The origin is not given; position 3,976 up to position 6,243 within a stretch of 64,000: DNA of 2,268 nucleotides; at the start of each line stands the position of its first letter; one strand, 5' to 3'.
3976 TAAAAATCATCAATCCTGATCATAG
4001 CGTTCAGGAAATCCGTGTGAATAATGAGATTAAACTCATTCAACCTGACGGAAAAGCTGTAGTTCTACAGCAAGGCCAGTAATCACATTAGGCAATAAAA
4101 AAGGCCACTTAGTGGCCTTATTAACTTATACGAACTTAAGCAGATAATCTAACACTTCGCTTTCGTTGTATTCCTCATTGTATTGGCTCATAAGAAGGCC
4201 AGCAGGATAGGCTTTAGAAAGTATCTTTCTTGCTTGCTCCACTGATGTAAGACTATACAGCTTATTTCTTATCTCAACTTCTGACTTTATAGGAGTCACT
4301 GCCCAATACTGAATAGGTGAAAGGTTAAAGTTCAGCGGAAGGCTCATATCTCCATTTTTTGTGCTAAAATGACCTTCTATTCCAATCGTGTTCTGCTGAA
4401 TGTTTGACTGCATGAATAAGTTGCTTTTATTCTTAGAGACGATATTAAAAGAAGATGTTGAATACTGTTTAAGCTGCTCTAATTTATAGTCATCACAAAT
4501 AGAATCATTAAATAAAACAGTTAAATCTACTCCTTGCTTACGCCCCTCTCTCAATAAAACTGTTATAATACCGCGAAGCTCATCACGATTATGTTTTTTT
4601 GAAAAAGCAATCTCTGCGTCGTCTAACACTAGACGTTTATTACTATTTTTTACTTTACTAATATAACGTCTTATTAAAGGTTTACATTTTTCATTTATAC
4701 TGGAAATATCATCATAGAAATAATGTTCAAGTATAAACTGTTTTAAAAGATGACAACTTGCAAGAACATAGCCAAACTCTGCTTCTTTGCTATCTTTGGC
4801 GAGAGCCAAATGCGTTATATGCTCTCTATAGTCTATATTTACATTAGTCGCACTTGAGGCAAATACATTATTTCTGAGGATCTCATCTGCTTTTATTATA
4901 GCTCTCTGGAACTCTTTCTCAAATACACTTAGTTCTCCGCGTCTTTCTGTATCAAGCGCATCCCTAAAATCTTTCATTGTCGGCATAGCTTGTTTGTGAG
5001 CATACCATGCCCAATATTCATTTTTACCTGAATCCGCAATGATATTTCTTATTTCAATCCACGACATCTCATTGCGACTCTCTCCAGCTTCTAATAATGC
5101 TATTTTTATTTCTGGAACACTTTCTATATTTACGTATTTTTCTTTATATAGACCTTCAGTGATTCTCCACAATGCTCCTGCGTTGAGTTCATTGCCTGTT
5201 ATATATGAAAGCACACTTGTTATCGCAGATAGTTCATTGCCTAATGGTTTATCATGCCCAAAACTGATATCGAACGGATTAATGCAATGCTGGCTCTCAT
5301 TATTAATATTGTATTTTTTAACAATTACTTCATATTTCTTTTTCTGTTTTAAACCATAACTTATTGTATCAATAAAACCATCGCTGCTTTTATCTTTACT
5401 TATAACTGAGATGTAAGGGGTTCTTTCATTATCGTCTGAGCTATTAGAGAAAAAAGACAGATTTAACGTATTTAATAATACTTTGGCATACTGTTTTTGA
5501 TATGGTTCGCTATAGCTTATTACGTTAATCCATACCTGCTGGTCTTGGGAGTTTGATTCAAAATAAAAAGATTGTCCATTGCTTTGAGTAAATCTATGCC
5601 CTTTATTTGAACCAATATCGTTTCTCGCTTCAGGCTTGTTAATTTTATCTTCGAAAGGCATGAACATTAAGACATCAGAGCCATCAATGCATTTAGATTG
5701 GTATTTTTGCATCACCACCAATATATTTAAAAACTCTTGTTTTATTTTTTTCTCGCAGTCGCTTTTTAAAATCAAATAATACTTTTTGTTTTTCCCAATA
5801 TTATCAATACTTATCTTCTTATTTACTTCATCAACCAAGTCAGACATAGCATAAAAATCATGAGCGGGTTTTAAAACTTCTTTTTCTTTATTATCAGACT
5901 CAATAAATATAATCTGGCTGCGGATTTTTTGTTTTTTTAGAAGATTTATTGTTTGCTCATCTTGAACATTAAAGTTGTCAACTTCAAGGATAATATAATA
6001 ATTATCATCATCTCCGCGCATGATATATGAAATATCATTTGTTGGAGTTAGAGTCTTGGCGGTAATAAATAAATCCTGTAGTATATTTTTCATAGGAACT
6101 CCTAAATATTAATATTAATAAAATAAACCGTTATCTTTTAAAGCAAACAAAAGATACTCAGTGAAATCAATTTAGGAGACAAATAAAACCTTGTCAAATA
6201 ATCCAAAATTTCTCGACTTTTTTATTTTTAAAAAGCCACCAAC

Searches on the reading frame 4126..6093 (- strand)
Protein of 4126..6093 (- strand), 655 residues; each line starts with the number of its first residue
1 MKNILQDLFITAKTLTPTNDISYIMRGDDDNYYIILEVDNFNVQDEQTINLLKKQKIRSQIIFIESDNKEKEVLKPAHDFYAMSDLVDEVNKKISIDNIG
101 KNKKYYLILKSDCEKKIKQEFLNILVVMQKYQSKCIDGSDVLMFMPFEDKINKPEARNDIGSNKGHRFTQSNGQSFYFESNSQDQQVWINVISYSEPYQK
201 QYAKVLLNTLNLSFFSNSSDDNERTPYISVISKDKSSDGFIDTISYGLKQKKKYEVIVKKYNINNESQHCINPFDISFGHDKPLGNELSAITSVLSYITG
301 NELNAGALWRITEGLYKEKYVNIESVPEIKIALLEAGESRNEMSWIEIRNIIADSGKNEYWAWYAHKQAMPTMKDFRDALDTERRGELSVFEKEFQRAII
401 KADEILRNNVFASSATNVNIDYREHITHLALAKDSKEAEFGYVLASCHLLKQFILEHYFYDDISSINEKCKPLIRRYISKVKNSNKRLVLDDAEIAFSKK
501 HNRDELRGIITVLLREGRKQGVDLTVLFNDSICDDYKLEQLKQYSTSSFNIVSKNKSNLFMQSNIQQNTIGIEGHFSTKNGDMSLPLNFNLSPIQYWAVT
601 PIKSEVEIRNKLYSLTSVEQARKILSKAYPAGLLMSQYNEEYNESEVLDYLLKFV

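Call 5: search_protein_families(library=pfam, proteins=[window:4126-6093:-], max_evalue=0.1)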
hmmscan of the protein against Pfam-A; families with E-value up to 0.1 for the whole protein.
window:4126-6093:- (655 aa): 0 families

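Call 10: search_protein_families(library=phrogs, proteins=[window:4126-6093:-], max_evalue=0.01)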
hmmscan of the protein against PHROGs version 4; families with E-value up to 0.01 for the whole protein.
window:4126-6093:- (655 aa): 0 families

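Call 51: search_protein_families(library=padloc, proteins=[window:4126-6093:-], max_evalue=0.01)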
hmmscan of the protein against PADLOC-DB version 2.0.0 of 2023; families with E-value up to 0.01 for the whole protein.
window:4126-6093:- (655 aa): 0 families

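Call 52: search_protein_families(library=ncbifam, proteins=[window:4126-6093:-], max_evalue=0.01)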
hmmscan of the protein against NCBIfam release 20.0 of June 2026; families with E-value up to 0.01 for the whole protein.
window:4126-6093:- (655 aa): 0 families

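Call 86: search_solved_structures(query=window:4126-6093:-, max_evalue=1)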
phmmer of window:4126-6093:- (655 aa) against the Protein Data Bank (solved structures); distinct sequences matched with E-value up to 1: 0.

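Call 88: search_solved_structures(query=A6, max_evalue=10, show_alignments=2)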
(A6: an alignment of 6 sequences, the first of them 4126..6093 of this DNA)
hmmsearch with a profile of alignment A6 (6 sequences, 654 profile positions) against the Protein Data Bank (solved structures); distinct sequences matched with E-value up to 10: 0.

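Call 89: find_homologous_proteins(query=A6, max_evalue=0.001)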
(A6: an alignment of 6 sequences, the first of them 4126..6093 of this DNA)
Query A6 (6 sequences) (655 aa, profile of the alignment): 16 proteins with E <= 0.001 among 8000 candidates.
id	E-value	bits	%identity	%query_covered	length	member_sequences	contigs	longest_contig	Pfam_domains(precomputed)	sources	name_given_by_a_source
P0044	0.0e+0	1141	58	100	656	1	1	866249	-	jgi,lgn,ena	-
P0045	0.0e+0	1139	54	100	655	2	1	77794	-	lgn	-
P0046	0.0e+0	1114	99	100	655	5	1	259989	-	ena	-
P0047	0.0e+0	1112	38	100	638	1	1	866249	-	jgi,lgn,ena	-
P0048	2.2e-124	434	30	100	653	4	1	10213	-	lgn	-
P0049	5.8e-22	96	23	75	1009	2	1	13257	-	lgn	-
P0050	4.3e-20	90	22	71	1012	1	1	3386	-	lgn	-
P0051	1.8e-17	81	23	70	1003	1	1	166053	-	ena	-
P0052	4.1e-17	80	22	75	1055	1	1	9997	-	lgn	-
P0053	5.3e-16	76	23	71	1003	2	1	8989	-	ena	-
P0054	7.1e-16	76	22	77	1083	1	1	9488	-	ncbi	-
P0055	1.1e-15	75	23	70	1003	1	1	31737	-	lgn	-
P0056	3.4e-15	74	23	70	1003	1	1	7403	-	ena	-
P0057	3.8e-13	67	23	70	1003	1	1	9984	-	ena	-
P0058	9.4e-12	62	22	76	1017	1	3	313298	-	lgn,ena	-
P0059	4.1e-11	60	38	12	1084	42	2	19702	-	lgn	-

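Call 90: search_protein_families(library=pfam, proteins=[P0049, P0051, P0054, P0058, P0059, P0048], max_evalue=0.1)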
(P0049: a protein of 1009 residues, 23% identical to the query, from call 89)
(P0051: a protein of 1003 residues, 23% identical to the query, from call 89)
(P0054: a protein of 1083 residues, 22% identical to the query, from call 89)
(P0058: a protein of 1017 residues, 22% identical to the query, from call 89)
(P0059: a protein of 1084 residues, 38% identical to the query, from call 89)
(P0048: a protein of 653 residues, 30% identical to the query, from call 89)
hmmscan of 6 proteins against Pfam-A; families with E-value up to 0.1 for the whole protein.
P0049 (1009 aa): 0 families

P0051 (1003 aa): 0 families

P0054 (1083 aa): 0 families

P0058 (1017 aa): 0 families

P0059 (1084 aa): 1 family
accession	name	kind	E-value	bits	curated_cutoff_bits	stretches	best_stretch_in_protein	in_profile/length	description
PF13401.12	AAA_22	-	0.0011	19.7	27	1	805-872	40-100/130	AAA domain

P0048 (653 aa): 0 families

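Call 91: search_solved_structures(query=P0054, max_evalue=1)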
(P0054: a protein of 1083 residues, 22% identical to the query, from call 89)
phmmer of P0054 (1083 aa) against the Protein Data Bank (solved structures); distinct sequences matched with E-value up to 1: 0.
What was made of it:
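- Tried and rejected: The IcmB-like family gave no PDB sequence hit (calls 86, 88, 91).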

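Call 93: search_protein_families(library=ncbifam, proteins=[P0049, P0051, P0054, P0058, P0059], max_evalue=0.1)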
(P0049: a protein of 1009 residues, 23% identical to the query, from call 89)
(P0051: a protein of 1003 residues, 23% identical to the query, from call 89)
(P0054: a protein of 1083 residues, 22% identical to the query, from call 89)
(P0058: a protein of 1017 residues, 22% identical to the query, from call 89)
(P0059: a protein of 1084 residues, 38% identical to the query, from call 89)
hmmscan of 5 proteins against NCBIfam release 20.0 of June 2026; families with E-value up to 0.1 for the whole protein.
P0049 (1009 aa): 1 family
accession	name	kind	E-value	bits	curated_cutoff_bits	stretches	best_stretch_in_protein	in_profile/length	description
TIGR00929.1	VirB4_CagE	subfamily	1.6e-05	23.3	643.1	1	26-178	7-153/792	VirB4 family type IV secretion/conjugal transfer ATPase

P0051 (1003 aa): 2 families
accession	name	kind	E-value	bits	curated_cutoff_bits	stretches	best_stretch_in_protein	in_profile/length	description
TIGR00929.1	VirB4_CagE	subfamily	0.0028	16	643.1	0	474-581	442-530/792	VirB4 family type IV secretion/conjugal transfer ATPase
TIGR02746.1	TraC-F-type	equivalog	0.047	11.6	567.05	0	428-518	389-474/800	type IV secretion system protein TraC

P0054 (1083 aa): 1 family
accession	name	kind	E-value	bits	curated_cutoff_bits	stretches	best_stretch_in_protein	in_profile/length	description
TIGR00929.1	VirB4_CagE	subfamily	0.00031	19.1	643.1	0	17-126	6-107/792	VirB4 family type IV secretion/conjugal transfer ATPase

P0058 (1017 aa): 1 family
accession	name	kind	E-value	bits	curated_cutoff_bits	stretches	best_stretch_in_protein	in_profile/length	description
NF042935.1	SCO6880_fam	subfamily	0.0065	15.4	60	1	342-394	399-451/477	SCO6880 family protein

P0059 (1084 aa): 3 families
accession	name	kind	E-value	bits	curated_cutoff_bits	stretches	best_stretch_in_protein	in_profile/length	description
TIGR02746.1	TraC-F-type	equivalog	7.7e-08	30.7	567.05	2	469-554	389-469/800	type IV secretion system protein TraC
TIGR00929.1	VirB4_CagE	subfamily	0.0031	15.8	643.1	0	21-78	7-65/792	VirB4 family type IV secretion/conjugal transfer ATPase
NF007908.0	PRK10619.1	equivalog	0.0084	15.4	466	1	386-470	51-138/257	histidine ABC transporter ATP-binding protein HisP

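Call 98: search_dna_similar(query=P0054, collection=plasmids, mode=protein, max_evalue=0.001, max_rows=10)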
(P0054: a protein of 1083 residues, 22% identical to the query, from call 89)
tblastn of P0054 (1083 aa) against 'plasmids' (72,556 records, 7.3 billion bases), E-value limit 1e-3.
Records with a match: 3785; places in all: 3828; records where one place covers at least 80% of the query: 3682.
Best place of each record, by identity: <60% 3785.
By first word of the organism name: Escherichia 1378; Klebsiella 918; Salmonella 449; Enterobacter 180; Acinetobacter 129; Serratia 127; Pseudomonas 117; Shigella 110; Citrobacter 76; Vibrio 32; and 79 more.
By predicted mobility (MOB-suite, as given by PLSDB): conjugative 3222; non-mobilizable 319; mobilizable 244.
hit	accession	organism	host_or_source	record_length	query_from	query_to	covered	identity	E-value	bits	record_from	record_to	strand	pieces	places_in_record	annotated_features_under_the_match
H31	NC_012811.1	Methylorubrum extorquens AM1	-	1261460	16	992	90%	42.4%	0e+0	744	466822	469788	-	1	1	none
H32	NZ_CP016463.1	Bosea sp. RAC05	Microbial isolate,Algal phycosphere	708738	11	1002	92%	41.0%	0e+0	780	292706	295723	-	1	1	hypothetical protein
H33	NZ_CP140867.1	Rhizobium leguminosarum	Trifolium pratense,whole organism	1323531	2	983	91%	40.9%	0e+0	771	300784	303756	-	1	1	record has no annotation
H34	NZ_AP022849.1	Bosea sp. ANAM02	Callyspongia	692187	2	983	91%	40.2%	0e+0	736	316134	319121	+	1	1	ATP-binding protein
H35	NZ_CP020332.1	Martelella mediterranea DSM 17316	-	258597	12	984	90%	38.1%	0e+0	662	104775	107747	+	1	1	hypothetical protein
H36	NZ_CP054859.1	Martelella sp. NC18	single cell,mine sediment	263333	12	984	90%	38.0%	0e+0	663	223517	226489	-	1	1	hypothetical protein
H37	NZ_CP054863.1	Martelella sp. NC20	single cell,Soudan mine sediment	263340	12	984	90%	38.0%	0e+0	663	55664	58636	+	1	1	hypothetical protein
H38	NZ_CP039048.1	Piscirickettsia salmonis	Salmo salar,cell culture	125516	1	985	91%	37.2%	0e+0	654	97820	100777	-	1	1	hypothetical protein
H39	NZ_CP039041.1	Piscirickettsia salmonis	Salmo salar,cell culture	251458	1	985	91%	37.1%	0e+0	654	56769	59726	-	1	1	ATPase AAA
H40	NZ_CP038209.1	Piscirickettsia salmonis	Salmo salar,ISOLATE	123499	1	985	91%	37.1%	0e+0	654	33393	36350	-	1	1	ATPase AAA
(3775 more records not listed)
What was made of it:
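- On IcmB/DotO/TraU (VirB4-family T4BSS ATPase), for the 655-aa neighbour: Intermediate homologues of about 1000 aa hit VirB4_CagE and TraC models weakly (call 93) and match 3785 mostly conjugative plasmids (call 98).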

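Call 99: search_dna_similar(query=window:4126-6093:-, collection=plasmids, mode=protein, max_evalue=0.001, max_rows=25, rows=spread)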
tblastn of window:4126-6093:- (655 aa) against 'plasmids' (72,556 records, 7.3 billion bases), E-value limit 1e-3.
Records with a match: 122; places in all: 122; records where one place covers at least 80% of the query: 0.
Best place of each record, by identity: <60% 122.
By first word of the organism name: Pseudomonas 34; Salmonella 31; Xanthomonas 16; Martelella 4; Yersinia 4; Piscirickettsia 3; Cupriavidus 3; Xylella 3; Stenotrophomonas 2; Methylobacterium 2; and 16 more.
By predicted mobility (MOB-suite, as given by PLSDB): non-mobilizable 76; conjugative 27; mobilizable 19.
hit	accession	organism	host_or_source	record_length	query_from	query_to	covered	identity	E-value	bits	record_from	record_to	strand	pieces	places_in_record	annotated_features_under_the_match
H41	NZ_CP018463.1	Xanthomonas euvesicatoria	Capsicum frutescens,pathogen ...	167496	135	637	77%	23.3%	1e-13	82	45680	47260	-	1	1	IcmB type IV secretion system protein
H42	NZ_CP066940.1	Xanthomonas campestris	Brassica oleracea var. gemmifera,Cell ...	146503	135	637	77%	23.3%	1e-13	82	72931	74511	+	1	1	type IV secretion protein IcmB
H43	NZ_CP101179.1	Xanthomonas campestris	-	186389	135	637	77%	23.3%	1e-13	82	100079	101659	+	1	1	type IV secretion protein IcmB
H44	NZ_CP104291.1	Stenotrophomonas maltophilia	water,freshwater stream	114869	135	637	77%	23.1%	3e-13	81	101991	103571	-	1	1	type IV secretion protein IcmB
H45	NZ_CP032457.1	Pseudomonas savastanoi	tobacco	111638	128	649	80%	22.0%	1e-8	66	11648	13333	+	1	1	type IV secretion protein DotO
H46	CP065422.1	Priestia aryabhattai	cell culture,soil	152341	168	632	71%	23.7%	1e-14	86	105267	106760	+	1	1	type IV secretion protein IcmB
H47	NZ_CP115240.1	Pseudomonas aeruginosa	Homo sapiens,culture samples from human ...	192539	168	632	71%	23.7%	1e-14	86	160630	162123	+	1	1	hypothetical protein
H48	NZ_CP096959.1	Pseudomonas aeruginosa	Homo sapiens,phlegm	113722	168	632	71%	23.0%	3e-14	84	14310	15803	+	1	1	type IV secretion protein IcmB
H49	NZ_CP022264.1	Xanthomonas citri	Cowpea,cell culture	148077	168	637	72%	22.2%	3e-12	78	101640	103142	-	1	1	type IV secretion protein IcmB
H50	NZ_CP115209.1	Pseudomonas aeruginosa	Homo sapiens,culture samples from human ...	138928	168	632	71%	22.1%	8e-15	86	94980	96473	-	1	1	hypothetical protein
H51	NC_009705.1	Yersinia pseudotuberculosis IP 31758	stool of a patient presenting with ...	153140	172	653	74%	20.8%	2e-5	56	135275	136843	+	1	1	type IV secretion system protein IcmB/DotO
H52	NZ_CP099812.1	Yersinia ruckeri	Salmo salar,head kidney,salmon tissue ...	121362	172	653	74%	20.7%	3e-7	62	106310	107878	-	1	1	type IV secretion protein DotO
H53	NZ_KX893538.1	Pseudomonas fluorescens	-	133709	226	632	62%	23.3%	1e-7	63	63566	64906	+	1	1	conjugal transfer protein TraU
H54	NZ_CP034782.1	Pseudomonas sp. MPC6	-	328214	226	632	62%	22.8%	3e-7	62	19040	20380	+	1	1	conjugal transfer protein TraU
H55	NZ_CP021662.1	Candidatus Fukatsuia symbiotica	Acyrthosiphon pisum,cell culture,cell ...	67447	226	632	62%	21.5%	1e-8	67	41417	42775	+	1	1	hypothetical protein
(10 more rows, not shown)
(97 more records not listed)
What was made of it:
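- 4126..6093 (-): 655-aa P-loop-dead IcmB/DotO/TraU-like protein; a variable insert between E and the operon terminator. tblastn against plasmids finds 122 records at 20-24% identity over 62-80% of the query, E down to 1e-15, annotated IcmB/DotO/TraU (call 99).
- On IcmB/DotO/TraU (VirB4-family T4BSS ATPase), for the 655-aa neighbour: 122 plasmid records at 20-24% identity over 62-80% of the query, E down to 1e-15, annotated IcmB/DotO/TraU (call 99).
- They are IcmB/DotO/TraU homologues (call 99).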

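Call 101: get_annotated_region(hit=H41, flank=9000)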
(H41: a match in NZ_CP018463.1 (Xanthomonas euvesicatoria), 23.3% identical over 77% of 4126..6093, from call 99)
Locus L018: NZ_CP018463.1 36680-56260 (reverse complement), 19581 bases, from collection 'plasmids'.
description: Xanthomonas euvesicatoria strain LMG930 plasmid pLMG930.2, complete sequence
organism: Xanthomonas euvesicatoria (NCBI taxid 456327)
taxonomy: Bacteria; Pseudomonadota; Gammaproteobacteria; Lysobacterales; Lysobacteraceae; Xanthomonas; Xanthomonas euvesicatoria
host: -; source: Capsicum frutescens,pathogen culture,pepper field; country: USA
typing (MOB-suite, as given by PLSDB): conjugative; relaxase MOBP; mating-pair formation MPF_I
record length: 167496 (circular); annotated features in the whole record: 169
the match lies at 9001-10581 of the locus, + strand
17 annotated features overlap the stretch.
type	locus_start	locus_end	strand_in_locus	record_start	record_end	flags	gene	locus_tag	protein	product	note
CDS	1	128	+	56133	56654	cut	-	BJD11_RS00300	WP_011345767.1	hypothetical protein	-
CDS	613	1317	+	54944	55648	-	-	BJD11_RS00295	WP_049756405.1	DotI/IcmL family type IV secretion protein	-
CDS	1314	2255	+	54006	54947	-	-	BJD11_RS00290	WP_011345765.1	DotH/IcmK family type IV secretion protein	-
CDS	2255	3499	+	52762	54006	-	-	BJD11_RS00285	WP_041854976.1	DotG/IcmE/VirB10 family protein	-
CDS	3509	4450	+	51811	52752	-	-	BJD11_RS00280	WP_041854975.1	hypothetical protein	-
CDS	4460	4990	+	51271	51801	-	-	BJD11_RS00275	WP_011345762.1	hypothetical protein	-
CDS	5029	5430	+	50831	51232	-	-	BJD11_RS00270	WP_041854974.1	DUF4134 domain-containing protein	-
CDS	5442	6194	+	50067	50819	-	-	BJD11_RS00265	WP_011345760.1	HNH endonuclease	-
CDS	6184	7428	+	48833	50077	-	-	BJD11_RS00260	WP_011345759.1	hypothetical protein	-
CDS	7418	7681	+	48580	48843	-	-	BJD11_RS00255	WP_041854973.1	hypothetical protein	-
CDS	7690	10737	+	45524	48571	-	-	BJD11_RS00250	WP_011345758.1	IcmB type IV secretion system protein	-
CDS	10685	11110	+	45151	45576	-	-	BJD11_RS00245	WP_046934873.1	hypothetical protein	-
CDS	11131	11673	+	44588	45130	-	-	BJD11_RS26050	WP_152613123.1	hypothetical protein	-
CDS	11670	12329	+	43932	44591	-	-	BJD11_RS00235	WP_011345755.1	hypothetical protein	-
CDS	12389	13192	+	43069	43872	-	-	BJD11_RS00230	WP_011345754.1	hypothetical protein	-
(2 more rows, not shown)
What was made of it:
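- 4126..6093 (-): The match covers IcmB aa about 438-964 of 1015 (call 101).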
